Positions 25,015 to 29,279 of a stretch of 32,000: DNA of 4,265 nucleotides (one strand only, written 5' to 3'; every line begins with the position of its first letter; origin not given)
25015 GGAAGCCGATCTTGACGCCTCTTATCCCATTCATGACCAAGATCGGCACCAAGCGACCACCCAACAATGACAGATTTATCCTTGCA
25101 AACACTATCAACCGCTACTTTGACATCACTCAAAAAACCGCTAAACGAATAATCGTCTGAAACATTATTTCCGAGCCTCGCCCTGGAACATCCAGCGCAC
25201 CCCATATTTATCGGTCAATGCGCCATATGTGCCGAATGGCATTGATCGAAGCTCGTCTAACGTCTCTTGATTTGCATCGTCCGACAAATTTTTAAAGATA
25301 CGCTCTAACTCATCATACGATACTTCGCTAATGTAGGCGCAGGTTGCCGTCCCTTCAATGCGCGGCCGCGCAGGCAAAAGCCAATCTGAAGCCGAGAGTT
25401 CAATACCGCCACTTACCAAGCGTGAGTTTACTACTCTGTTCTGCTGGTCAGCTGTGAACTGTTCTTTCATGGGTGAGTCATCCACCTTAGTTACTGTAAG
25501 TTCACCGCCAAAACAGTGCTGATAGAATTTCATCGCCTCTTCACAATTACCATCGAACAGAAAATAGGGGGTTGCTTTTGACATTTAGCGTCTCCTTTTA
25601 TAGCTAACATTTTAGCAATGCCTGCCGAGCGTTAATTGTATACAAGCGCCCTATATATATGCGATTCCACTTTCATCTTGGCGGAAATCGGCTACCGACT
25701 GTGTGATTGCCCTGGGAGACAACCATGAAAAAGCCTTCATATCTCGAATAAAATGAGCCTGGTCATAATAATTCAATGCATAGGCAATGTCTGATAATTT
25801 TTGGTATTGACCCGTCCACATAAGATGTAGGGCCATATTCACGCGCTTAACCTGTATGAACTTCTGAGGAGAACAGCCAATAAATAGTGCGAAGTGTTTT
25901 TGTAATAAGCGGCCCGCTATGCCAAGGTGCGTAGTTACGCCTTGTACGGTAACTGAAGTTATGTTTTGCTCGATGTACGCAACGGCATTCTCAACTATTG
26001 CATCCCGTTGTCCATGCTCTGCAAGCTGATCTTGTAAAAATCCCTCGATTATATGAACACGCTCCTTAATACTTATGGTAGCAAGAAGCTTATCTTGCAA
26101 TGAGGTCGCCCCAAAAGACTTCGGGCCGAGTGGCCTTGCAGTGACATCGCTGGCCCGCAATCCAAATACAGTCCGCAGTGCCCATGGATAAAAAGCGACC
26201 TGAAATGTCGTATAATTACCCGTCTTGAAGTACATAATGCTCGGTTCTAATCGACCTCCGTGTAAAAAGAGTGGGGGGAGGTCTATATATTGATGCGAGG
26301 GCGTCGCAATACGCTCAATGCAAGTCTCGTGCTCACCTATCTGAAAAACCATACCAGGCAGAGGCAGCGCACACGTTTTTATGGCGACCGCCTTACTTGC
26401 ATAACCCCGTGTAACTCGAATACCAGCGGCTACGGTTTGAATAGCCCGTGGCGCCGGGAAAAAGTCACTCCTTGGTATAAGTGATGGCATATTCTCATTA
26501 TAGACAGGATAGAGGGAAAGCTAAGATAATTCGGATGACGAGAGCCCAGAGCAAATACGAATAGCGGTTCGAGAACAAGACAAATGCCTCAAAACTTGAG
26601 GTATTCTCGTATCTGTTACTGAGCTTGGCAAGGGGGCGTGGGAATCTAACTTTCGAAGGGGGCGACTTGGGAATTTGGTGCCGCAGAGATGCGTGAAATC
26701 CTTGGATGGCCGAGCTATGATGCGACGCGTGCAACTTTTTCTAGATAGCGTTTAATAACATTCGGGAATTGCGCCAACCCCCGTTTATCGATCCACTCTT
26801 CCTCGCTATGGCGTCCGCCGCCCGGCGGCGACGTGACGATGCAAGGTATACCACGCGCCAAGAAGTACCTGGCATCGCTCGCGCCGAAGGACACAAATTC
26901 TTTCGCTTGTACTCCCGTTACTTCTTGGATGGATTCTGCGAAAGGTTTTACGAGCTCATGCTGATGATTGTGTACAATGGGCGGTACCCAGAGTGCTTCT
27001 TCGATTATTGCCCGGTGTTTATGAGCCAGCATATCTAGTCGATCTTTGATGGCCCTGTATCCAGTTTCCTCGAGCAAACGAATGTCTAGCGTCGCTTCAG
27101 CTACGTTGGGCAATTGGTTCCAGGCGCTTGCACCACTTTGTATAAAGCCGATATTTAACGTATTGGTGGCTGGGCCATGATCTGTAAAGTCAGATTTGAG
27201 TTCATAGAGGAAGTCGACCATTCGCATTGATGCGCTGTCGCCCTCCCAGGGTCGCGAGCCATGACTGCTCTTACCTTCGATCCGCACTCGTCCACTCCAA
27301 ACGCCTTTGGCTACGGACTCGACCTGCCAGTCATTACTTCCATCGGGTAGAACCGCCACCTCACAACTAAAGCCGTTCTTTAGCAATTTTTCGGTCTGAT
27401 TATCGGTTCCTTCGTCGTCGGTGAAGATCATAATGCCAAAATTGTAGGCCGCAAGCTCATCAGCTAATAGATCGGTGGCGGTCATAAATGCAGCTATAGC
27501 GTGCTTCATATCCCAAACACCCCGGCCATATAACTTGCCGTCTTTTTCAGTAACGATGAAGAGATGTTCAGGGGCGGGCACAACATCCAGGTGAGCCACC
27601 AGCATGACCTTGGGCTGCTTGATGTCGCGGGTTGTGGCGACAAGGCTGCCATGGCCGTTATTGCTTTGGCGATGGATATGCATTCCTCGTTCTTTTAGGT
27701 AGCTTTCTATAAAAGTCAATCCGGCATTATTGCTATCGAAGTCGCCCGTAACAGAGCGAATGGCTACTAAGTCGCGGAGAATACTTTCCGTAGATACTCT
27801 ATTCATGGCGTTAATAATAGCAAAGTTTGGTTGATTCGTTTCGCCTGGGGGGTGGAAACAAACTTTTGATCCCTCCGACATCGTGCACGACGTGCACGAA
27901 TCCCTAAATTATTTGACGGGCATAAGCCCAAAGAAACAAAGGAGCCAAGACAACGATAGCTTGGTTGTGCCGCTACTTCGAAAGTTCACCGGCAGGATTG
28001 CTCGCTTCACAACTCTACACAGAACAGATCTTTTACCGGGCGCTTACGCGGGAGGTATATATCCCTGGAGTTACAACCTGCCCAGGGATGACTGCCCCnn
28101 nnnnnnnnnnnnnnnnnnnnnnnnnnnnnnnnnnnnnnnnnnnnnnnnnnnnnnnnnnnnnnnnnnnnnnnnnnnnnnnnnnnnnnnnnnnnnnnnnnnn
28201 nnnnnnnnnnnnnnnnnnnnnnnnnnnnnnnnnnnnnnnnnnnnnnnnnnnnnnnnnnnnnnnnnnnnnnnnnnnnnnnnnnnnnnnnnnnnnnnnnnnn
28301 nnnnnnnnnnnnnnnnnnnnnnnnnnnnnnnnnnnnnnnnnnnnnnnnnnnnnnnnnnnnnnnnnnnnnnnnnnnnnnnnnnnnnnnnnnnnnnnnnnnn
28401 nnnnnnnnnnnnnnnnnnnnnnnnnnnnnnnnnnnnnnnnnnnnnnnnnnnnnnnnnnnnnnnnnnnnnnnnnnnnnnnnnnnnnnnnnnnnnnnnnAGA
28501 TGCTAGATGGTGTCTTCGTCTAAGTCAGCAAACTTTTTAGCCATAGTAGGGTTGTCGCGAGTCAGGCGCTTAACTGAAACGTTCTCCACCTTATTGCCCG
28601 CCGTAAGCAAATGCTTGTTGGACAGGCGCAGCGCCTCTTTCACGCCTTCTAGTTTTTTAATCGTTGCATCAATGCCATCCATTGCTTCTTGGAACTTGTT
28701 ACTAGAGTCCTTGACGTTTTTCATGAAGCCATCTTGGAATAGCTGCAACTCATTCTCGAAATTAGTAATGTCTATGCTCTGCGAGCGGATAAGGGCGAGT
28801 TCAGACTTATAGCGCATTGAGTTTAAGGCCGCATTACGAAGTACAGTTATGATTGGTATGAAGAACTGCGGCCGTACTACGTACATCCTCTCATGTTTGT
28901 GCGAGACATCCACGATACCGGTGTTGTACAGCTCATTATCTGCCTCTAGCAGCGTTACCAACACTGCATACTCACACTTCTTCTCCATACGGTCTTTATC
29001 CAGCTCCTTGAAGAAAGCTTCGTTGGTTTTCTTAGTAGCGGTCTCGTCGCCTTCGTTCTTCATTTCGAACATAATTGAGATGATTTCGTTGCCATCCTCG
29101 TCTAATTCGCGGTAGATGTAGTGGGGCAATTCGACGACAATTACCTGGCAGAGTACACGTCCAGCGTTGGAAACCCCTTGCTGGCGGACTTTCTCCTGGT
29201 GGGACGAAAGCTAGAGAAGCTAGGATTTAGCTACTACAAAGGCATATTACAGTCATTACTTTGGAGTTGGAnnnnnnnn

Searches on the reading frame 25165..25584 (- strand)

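Call 18: search_protein_families(library=pfam, proteins=[window:25165-25584:-], max_evalue=0.0001)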
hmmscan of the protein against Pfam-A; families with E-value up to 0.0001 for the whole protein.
window:25165-25584:- (139 aa): 2 families
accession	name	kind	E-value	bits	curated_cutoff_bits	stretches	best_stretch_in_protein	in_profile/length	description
PF06983.19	3-dmu-9_3-mt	-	2.2e-09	38.3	24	1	3-131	2-113/116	3-demethylubiquinone-9 3-methyltransferase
PF00903.31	Glyoxalase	-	2.3e-05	25.2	20.6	0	8-133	6-121/121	Glyoxalase/Bleomycin resistance protein/Dioxygenase superfamily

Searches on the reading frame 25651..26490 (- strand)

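Call 18: search_protein_families(library=pfam, proteins=[window:25651-26490:-], max_evalue=0.0001)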
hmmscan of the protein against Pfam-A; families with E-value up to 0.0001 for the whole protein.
window:25651-26490:- (279 aa): 1 family
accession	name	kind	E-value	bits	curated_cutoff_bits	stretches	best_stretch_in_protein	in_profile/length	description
PF12833.13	HTH_18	-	1.1e-10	42.1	33.6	1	187-262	3-77/80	Helix-turn-helix domain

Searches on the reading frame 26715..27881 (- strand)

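Call 18: search_protein_families(library=pfam, proteins=[window:26715-27881:-], max_evalue=0.0001)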
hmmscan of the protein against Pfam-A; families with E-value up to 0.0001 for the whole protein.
window:26715-27881:- (388 aa): 2 families
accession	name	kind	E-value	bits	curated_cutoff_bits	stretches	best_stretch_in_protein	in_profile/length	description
PF01546.33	Peptidase_M20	-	3.3e-23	83.1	24.6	1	93-381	1-205/206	Peptidase family M20/M25/M40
PF07687.19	M20_dimer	-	4.6e-12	46.3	21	1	192-282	4-95/107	Peptidase dimerisation domain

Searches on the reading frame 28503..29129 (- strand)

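Call 18: search_protein_families(library=pfam, proteins=[window:28503-29129:-], max_evalue=0.0001)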
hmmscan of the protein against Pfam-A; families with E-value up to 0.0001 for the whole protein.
window:28503-29129:- (208 aa): 1 family
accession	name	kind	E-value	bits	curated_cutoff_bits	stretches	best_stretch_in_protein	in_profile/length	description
PF09903.14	DUF2130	-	1.1e-58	198.9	26.7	1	4-191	68-254/255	Uncharacterized protein conserved in bacteria (DUF2130)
